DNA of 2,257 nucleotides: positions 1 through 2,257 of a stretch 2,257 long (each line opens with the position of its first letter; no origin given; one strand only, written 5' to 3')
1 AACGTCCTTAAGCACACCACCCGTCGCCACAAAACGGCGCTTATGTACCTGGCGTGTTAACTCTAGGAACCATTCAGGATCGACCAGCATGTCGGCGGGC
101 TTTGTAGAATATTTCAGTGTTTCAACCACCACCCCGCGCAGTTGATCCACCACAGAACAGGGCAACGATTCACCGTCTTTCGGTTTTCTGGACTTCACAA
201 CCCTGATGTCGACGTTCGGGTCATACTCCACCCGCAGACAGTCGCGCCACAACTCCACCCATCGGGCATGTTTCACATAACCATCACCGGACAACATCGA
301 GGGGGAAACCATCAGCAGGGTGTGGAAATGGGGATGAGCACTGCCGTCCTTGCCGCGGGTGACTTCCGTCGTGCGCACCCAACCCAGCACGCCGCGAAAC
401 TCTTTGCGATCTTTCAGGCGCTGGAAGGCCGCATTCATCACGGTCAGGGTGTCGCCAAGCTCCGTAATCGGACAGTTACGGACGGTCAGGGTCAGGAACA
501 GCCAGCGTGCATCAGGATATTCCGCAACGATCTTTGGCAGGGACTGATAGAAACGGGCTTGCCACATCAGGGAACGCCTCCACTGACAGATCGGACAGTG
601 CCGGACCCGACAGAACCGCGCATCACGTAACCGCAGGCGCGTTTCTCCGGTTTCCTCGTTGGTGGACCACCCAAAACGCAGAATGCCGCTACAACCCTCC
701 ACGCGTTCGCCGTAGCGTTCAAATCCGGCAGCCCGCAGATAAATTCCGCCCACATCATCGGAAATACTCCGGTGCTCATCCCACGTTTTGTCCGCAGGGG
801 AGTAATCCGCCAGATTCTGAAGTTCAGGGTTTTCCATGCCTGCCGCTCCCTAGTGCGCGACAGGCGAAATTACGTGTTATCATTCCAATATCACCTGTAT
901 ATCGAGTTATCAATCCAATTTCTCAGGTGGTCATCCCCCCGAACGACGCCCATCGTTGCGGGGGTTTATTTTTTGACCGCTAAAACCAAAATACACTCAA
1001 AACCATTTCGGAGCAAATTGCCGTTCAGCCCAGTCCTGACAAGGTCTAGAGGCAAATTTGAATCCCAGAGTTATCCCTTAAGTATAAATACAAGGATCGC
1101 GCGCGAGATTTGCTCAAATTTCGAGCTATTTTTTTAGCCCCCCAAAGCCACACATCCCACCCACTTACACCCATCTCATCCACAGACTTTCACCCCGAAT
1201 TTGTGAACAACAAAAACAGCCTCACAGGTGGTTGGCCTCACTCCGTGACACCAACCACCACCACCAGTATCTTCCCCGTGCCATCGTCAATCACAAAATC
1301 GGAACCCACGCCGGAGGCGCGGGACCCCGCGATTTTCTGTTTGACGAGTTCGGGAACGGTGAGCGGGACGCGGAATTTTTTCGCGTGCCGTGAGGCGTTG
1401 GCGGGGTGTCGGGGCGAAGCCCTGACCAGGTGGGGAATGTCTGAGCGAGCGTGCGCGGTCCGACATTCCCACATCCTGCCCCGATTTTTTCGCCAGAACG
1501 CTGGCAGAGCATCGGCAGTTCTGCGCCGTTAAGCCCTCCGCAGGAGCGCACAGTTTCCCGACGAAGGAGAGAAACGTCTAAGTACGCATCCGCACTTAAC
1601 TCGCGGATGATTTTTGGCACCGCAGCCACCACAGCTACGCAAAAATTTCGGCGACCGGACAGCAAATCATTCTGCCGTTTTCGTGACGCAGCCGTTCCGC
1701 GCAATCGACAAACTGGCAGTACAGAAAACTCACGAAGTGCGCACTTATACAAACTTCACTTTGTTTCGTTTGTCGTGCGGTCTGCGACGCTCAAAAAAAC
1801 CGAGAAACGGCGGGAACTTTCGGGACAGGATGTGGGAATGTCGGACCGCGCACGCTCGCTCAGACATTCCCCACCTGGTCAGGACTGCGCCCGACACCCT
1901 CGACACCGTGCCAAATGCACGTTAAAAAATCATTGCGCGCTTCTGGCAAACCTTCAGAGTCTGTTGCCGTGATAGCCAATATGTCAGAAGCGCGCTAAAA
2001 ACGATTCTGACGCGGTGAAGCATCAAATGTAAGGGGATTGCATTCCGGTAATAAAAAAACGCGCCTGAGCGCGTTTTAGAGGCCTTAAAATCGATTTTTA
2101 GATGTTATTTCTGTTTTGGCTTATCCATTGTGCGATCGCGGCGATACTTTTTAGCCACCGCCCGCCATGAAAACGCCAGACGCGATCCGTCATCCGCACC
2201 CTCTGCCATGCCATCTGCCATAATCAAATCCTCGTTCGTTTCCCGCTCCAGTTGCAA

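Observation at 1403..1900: Perfect 58-bp inverted repeats enclosing a 347-bp non-coding spacer (about 500 bp unit) next to a rolling-circle rep gene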

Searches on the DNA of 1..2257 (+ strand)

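Call 5: search_dna_similar(query=window:1-2257:+, collection=plasmids, mode=near, max_rows=30)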
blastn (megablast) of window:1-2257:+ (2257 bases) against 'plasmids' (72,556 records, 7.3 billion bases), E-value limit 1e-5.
Records with a match: 1080; places in all: 1520; records where one place covers at least 80% of the query: 8.
Best place of each record, by identity: >=99% 9; 95-99% 17; 90-95% 466; 80-90% 310; 60-80% 278.
By first word of the organism name: Escherichia 720; Salmonella 135; Klebsiella 112; Shigella 85; Enterobacter 11; Citrobacter 6; uncultured 4; Proteus 2; Serratia 1; Kluyvera 1; and 3 more.
By predicted mobility (MOB-suite, as given by PLSDB): conjugative 483; non-mobilizable 387; mobilizable 210.
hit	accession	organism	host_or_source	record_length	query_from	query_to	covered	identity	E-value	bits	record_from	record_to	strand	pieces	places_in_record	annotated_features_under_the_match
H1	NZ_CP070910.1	Escherichia coli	Homo sapiens,Bacterial pure ...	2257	1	2257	100%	94.8%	0e+0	3515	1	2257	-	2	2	protein rep | hypothetical protein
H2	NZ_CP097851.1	Salmonella enterica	animal,cloacal swab live chicken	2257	1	2257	100%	94.8%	0e+0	3515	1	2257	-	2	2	hypothetical protein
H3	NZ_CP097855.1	Salmonella enterica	animal,cloacal swab live chicken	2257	1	2257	100%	94.8%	0e+0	3515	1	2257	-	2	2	hypothetical protein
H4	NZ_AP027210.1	Escherichia coli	Homo sapiens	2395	1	2257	88%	95.6%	0e+0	3193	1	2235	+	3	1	protein rep | hypothetical protein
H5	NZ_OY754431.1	Escherichia coli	broiler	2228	2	2251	99%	84.9%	0e+0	2246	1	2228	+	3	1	protein rep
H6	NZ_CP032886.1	Escherichia coli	Homo sapiens,Culture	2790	1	2257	86%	95.9%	0e+0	3147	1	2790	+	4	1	protein rep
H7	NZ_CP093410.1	Salmonella enterica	Homo sapiens,stool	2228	68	2251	94%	85.7%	0e+0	2245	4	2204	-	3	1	protein rep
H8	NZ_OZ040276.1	Escherichia coli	-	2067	2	1899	83%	80.2%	0e+0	1377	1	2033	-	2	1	protein rep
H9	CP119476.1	Salmonella enterica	animal,comminuted beef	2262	23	1899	80%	81.7%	0e+0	1488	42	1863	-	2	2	protein rep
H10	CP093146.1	Salmonella enterica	-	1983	23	1899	76%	81.9%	0e+0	1436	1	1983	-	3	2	protein rep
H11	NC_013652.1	Escherichia coli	-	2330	1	2256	76%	80.9%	0e+0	1339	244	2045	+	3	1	protein rep | hypothetical protein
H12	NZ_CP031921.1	Escherichia coli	Homo sapiens,Clinical: Human (Homo ...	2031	215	1900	75%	81.6%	0e+0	1347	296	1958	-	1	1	record has no annotation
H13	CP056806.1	Escherichia coli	culture,Freshwater sample from upstream ...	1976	23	1899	76%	78.8%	0e+0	1120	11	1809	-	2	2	record has no annotation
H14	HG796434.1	uncultured bacterium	-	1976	23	1899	76%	78.8%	0e+0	1121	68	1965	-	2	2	CDS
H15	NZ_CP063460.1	Escherichia coli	chicken meat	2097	2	1899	74%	79.7%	0e+0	1187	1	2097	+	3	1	protein rep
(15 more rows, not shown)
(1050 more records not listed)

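Call 6: search_rna_families(source=window, threshold=evalue, max_evalue=1, show_alignments=3)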
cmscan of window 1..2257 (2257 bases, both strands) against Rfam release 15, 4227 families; matches with E-value up to 1: 1.
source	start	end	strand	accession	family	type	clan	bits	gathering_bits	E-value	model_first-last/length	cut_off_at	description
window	2054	2161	-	RF01394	isrK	Gene; sRNA;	-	21.1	50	0.099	1-77/77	no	isrK Hfq binding RNA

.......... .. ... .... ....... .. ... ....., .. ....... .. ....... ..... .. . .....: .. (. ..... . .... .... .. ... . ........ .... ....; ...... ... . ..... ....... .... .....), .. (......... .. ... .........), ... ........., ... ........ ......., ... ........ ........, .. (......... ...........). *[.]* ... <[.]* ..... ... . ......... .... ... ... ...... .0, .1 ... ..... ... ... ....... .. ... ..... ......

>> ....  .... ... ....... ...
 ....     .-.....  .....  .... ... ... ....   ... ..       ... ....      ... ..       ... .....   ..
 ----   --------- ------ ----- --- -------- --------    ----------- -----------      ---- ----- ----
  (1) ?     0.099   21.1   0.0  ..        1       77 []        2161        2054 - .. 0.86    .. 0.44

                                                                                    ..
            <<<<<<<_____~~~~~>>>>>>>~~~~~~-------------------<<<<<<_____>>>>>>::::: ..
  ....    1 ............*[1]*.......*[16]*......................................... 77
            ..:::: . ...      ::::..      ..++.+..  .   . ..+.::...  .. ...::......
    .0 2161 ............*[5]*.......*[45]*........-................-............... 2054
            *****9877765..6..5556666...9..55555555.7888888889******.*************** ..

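Call 7: get_annotated_region(hit=H1, flank=0)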
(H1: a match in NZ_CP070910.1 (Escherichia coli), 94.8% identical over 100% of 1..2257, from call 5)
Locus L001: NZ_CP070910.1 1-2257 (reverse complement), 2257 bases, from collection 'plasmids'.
description: Escherichia coli strain 88COLEC plasmid p88COLEC-4
organism: Escherichia coli (NCBI taxid 562)
taxonomy: Bacteria; Pseudomonadota; Gammaproteobacteria; Enterobacterales; Enterobacteriaceae; Escherichia; Escherichia coli
host: -; source: Homo sapiens,Bacterial pure culture,feces; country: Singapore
typing (MOB-suite, as given by PLSDB): mobilizable; replicon Col(MP18)
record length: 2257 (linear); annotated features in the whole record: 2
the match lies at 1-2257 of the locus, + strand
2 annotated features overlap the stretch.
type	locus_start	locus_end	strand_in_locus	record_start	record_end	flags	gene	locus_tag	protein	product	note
CDS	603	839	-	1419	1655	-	-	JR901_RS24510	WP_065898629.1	hypothetical protein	-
CDS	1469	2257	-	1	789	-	-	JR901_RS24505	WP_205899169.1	protein rep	-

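Call 8: get_annotated_region(hit=H4, flank=200)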
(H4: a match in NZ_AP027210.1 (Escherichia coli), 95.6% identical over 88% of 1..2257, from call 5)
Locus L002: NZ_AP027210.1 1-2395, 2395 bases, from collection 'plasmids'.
description: Escherichia coli strain JNE082640 plasmid pJNE082640-4, complete sequence
organism: Escherichia coli (NCBI taxid 562)
taxonomy: Bacteria; Pseudomonadota; Gammaproteobacteria; Enterobacterales; Enterobacteriaceae; Escherichia; Escherichia coli
host: -; source: Homo sapiens; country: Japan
typing (MOB-suite, as given by PLSDB): non-mobilizable; replicon Col(MP18)
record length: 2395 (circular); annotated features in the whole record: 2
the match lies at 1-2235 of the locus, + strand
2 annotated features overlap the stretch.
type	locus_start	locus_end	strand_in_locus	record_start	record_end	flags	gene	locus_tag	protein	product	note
CDS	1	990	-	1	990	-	-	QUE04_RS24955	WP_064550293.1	protein rep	-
CDS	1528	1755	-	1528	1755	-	-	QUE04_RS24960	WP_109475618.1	hypothetical protein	-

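Call 9: get_annotated_region(hit=H5, flank=0)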
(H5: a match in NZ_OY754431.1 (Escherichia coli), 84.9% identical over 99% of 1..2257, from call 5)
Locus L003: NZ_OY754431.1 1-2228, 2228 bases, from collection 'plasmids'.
description: Escherichia coli isolate F200 plasmid pF200-4, complete sequence
organism: Escherichia coli (NCBI taxid 562)
taxonomy: Bacteria; Pseudomonadota; Gammaproteobacteria; Enterobacterales; Enterobacteriaceae; Escherichia; Escherichia coli
host: -; source: broiler; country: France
typing (MOB-suite, as given by PLSDB): non-mobilizable
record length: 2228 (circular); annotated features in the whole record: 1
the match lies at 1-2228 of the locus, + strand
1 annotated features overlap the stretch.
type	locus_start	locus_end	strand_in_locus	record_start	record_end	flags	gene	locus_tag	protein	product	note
CDS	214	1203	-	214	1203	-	-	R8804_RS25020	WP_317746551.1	protein rep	-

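Call 10: get_annotated_region(hit=H6, flank=0)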
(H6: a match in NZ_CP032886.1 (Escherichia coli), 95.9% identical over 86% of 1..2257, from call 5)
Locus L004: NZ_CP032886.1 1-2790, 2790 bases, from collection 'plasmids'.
description: Escherichia coli strain SCEC020022 plasmid p7_020022, complete sequence
organism: Escherichia coli (NCBI taxid 562)
taxonomy: Bacteria; Pseudomonadota; Gammaproteobacteria; Enterobacterales; Enterobacteriaceae; Escherichia; Escherichia coli
host: -; source: Homo sapiens,Culture; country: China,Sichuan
typing (MOB-suite, as given by PLSDB): mobilizable; replicon Col(MP18)
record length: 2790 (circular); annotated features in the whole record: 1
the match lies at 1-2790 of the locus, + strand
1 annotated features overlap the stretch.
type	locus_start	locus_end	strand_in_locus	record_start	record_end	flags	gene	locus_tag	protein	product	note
CDS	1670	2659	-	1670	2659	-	-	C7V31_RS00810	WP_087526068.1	protein rep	-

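Call 16: search_dna_similar(query=window:1403-1490:+, collection=plasmids, mode=distant, max_rows=40, rows=spread)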
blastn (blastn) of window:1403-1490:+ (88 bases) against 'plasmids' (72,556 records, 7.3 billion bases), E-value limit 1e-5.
Records with a match: 2712; places in all: 2933; records where one place covers at least 80% of the query: 2704.
Best place of each record, by identity: 95-99% 52; 90-95% 352; 80-90% 359; 60-80% 1949.
By first word of the organism name: Escherichia 1838; Salmonella 456; Enterobacter 138; Shigella 124; Klebsiella 92; Citrobacter 28; Leclercia 13; uncultured 7; Serratia 6; Corynebacterium 2; and 6 more.
By predicted mobility (MOB-suite, as given by PLSDB): conjugative 1891; mobilizable 738; non-mobilizable 83.
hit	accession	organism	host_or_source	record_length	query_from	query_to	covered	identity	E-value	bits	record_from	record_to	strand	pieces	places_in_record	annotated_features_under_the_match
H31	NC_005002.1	Salmonella enterica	-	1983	1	85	97%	98.8%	5e-34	150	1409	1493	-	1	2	hypothetical protein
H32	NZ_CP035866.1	Escherichia coli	Homo sapiens,stool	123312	1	86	98%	94.2%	4e-29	133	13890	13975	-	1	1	none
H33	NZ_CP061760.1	Escherichia coli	Bos taurus,Isolate,non-specified beef ...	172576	1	86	98%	94.2%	4e-29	133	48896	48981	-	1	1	none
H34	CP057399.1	Escherichia coli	culture,Pooled pig faecal samples ...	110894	1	86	98%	94.2%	4e-29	133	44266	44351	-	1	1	none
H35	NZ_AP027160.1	Escherichia coli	Homo sapiens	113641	1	86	98%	94.2%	4e-29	133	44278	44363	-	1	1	none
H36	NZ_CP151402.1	Shigella sonnei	-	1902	1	85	97%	94.1%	1e-28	132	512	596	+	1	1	none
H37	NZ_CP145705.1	Escherichia coli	Homo sapiens,stool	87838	1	86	98%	83.7%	4e-17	93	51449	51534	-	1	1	none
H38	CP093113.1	Salmonella enterica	stool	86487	1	86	98%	81.4%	2e-14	84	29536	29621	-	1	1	none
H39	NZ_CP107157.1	Escherichia coli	Urine,human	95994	1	86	98%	81.4%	2e-14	84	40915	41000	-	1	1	none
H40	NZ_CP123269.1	Escherichia coli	chicken,individual chicken feces,feces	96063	1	86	98%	79.1%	9e-12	75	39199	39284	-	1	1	none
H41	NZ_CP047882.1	Salmonella enterica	Homo sapiens,stool sample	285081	1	80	91%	85.0%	1e-16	92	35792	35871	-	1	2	none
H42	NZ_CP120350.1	Salmonella enterica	environmental,State of Palestine: West ...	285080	1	80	91%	85.0%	1e-16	92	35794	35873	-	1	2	none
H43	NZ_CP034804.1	Escherichia coli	stool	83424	1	86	98%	78.4%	5e-9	67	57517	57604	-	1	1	none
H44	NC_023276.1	Salmonella enterica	-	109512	1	86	98%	78.4%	5e-9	67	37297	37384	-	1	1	none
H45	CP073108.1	Salmonella enterica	environmental,environment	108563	1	86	98%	78.4%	5e-9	67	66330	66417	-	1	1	none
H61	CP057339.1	Escherichia coli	culture,Pooled sheep faecal samples ...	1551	1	87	99%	76.1%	5e-9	66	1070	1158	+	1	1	none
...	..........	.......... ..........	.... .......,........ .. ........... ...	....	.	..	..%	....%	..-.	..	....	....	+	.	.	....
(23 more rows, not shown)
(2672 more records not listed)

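Call 17: get_annotated_region(hit=H32, flank=4000)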
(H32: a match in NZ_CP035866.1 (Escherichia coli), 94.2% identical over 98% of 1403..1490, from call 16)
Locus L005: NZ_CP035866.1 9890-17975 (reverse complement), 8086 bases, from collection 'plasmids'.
description: Escherichia coli strain E275 a plasmid pE275a_123, complete sequence
organism: Escherichia coli (NCBI taxid 562)
taxonomy: Bacteria; Pseudomonadota; Gammaproteobacteria; Enterobacterales; Enterobacteriaceae; Escherichia; Escherichia coli
host: -; source: Homo sapiens,stool; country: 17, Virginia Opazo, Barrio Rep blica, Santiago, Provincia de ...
typing (MOB-suite, as given by PLSDB): conjugative; replicon IncFIA,rep_cluster_1527; relaxase MOBP,MOBP; mating-pair formation MPF_I
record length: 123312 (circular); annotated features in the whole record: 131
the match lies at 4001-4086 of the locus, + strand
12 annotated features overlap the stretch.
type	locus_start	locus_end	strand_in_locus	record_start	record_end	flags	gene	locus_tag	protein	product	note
CDS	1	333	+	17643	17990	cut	-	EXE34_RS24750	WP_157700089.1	hypothetical protein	-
CDS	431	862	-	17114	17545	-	-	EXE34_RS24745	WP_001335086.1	cell envelope integrity TolA C-terminal domain-containing protein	GO:0043213 - bacteriocin transport [Evidence IEA]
CDS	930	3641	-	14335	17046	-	-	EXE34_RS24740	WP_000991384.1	relaxase/mobilization nuclease domain-containing protein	-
CDS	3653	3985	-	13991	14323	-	mobA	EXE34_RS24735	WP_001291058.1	plasmid mobilization protein MobA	GO:0006355 - regulation of DNA-templated transcription [Evidence IEA]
CDS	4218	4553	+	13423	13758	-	-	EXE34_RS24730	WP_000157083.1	molybdopterin-guanine dinucleotide biosynthesis protein MobC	-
CDS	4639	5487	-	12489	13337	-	-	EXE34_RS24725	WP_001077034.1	DUF4942 domain-containing protein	-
CDS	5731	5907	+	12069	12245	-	-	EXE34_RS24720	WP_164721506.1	hypothetical protein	-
CDS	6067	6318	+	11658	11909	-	-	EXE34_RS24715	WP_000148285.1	helix-turn-helix transcriptional regulator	-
CDS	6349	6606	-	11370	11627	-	-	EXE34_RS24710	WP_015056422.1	hypothetical protein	-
CDS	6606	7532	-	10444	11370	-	-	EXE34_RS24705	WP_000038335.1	Rpn family recombination-promoting nuclease/putative transposase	-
CDS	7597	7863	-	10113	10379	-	-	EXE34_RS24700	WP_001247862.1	hypothetical protein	-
CDS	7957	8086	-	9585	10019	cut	-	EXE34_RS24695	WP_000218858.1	hypothetical protein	-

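Call 18: get_annotated_region(hit=H44, flank=4000)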
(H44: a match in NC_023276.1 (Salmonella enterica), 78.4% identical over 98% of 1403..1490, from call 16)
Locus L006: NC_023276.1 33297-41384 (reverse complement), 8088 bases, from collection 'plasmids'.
description: Salmonella enterica subsp. enterica serovar Typhimurium plasmid p9134dAT, complete sequence
organism: Salmonella enterica (NCBI taxid 90371)
taxonomy: Bacteria; Pseudomonadota; Gammaproteobacteria; Enterobacterales; Enterobacteriaceae; Salmonella; Salmonella enterica
host: -; source: -; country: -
typing (MOB-suite, as given by PLSDB): conjugative; replicon IncI-gamma/K1; relaxase MOBP; mating-pair formation MPF_I
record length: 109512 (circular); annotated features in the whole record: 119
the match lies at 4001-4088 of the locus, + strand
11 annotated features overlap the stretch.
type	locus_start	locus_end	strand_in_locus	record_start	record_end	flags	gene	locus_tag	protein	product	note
CDS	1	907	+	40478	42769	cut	trbC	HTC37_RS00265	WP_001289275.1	F-type conjugative transfer protein TrbC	-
CDS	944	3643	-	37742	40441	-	nikB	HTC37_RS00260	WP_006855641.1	IncI1-type relaxase NikB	-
CDS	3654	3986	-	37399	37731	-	nikA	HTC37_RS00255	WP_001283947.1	IncI1-type relaxosome accessory protein NikA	-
CDS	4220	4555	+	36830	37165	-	-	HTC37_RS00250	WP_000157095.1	molybdopterin-guanine dinucleotide biosynthesis protein MobC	-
CDS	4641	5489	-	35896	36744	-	-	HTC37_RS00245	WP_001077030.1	DUF4942 domain-containing protein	-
CDS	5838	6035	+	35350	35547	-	-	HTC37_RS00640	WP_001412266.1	hypothetical protein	-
CDS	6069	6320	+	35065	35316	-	-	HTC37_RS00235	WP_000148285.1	helix-turn-helix transcriptional regulator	-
CDS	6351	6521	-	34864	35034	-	-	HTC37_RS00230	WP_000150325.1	hypothetical protein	-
CDS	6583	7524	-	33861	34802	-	-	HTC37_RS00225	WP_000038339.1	Rpn family recombination-promoting nuclease/putative transposase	-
CDS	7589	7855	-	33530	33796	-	-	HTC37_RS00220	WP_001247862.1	hypothetical protein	-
CDS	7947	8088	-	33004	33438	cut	-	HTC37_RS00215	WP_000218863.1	hypothetical protein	-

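Call 25: search_dna_similar(query=window:1-2257:+, collection=ecoli_genomes, mode=near, max_rows=40)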
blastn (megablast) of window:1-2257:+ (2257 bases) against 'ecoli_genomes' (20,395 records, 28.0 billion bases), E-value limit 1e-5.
Records with a match: 837; places in all: 1195; records where one place covers at least 80% of the query: 5.
Genomes with a match: 741 of 5426; with a place that covers at least 80% of the query: 5. Places per genome that has any: lowest 1, median 1, highest 12. On chromosomes: 8 places; on plasmids: 1187.
Best place of each record, by identity: >=99% 1; 95-99% 18; 90-95% 395; 80-90% 222; 60-80% 201.
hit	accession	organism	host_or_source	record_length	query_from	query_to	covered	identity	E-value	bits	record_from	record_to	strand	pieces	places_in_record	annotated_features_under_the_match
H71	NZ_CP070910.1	Escherichia coli strain 88COLEC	Homo sapiens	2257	1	2257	100%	94.8%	0e+0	3515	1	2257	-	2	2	protein rep (x2) | hypothetical protein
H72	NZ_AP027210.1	Escherichia coli strain JNE082640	Homo sapiens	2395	1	2257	88%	95.6%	0e+0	3193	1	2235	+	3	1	protein rep | hypothetical protein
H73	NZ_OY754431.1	Escherichia coli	-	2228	2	2251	99%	84.9%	0e+0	2246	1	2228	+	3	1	protein rep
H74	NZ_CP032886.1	Escherichia coli strain SCEC020022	Homo sapiens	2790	1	2257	86%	95.9%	0e+0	3147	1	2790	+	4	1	protein rep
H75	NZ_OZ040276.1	Escherichia coli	-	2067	2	1899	83%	80.2%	0e+0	1377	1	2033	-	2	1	protein rep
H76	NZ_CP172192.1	Escherichia coli strain GF60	chicken meat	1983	23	1899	76%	82.0%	0e+0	1442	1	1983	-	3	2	protein rep | hypothetical protein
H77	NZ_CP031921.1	Escherichia coli O145:NM strain FWSEC0002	Homo sapiens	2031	215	1900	75%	81.6%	0e+0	1347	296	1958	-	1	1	protein rep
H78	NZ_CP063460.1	Escherichia coli strain EM22-18-53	not applicable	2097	2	1899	74%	79.7%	0e+0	1187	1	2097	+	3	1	protein rep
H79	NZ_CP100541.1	Escherichia coli strain LH10-b-1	Gallus gallus domesticus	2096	2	1899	74%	79.7%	0e+0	1179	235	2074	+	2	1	protein rep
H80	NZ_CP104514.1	Escherichia coli strain E2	Poultry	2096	2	1899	74%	79.5%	0e+0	1168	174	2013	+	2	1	protein rep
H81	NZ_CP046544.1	Escherichia coli strain FHI_NMBU_10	Homo sapiens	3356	1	2256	72%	81.4%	0e+0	1305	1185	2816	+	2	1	protein rep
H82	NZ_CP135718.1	Escherichia coli strain TUM1586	missing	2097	23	1899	73%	79.9%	2e-177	1194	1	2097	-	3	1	protein rep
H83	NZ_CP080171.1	Escherichia coli strain PK8275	chicken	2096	23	1899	73%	79.8%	0e+0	1179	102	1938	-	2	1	protein rep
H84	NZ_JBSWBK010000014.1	Escherichia coli strain 10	Homo sapiens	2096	23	1899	73%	79.8%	0e+0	1179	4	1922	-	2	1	protein rep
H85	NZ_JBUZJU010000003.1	Escherichia coli strain E21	Homo sapiens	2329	1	1790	72%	80.5%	0e+0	1227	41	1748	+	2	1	protein rep | hypothetical protein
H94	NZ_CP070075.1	Escherichia coli strain FDAARGOS_1287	Homo sapiens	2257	2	1830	68%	80.1%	6e-173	1137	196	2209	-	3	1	protein rep | hypothetical protein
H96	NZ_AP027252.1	Escherichia coli strain JNE120393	Homo sapiens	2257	2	1830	68%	80.0%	3e-171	1132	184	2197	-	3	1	protein rep | hypothetical protein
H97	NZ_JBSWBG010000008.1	Escherichia coli strain 44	Homo sapiens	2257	2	1830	68%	80.0%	3e-171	1132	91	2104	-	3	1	protein rep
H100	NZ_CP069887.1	Escherichia coli strain FDAARGOS_1289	Homo sapiens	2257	2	1830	68%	80.0%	6e-173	1116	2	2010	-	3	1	protein rep | hypothetical protein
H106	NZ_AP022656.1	Escherichia coli strain 09-02E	Homo sapiens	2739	1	2256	59%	85.2%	0e+0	1374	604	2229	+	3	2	protein rep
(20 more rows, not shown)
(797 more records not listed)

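Call 27: get_annotated_region(hit=H31, flank=2000)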
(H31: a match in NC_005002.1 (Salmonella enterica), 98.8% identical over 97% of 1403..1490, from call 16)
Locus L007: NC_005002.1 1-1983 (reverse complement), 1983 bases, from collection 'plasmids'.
description: Salmonella enterica subsp. enterica serovar Enteritidis plasmid pB, complete sequence
organism: Salmonella enterica (NCBI taxid 149539)
taxonomy: Bacteria; Pseudomonadota; Gammaproteobacteria; Enterobacterales; Enterobacteriaceae; Salmonella; Salmonella enterica
host: -; source: -; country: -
typing (MOB-suite, as given by PLSDB): mobilizable; replicon ColpVC
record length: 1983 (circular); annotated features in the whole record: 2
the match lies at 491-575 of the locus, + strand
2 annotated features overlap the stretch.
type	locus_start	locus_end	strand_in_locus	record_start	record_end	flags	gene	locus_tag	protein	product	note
CDS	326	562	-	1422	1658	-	-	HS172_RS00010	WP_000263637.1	hypothetical protein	-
CDS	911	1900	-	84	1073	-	-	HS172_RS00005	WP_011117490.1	protein rep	-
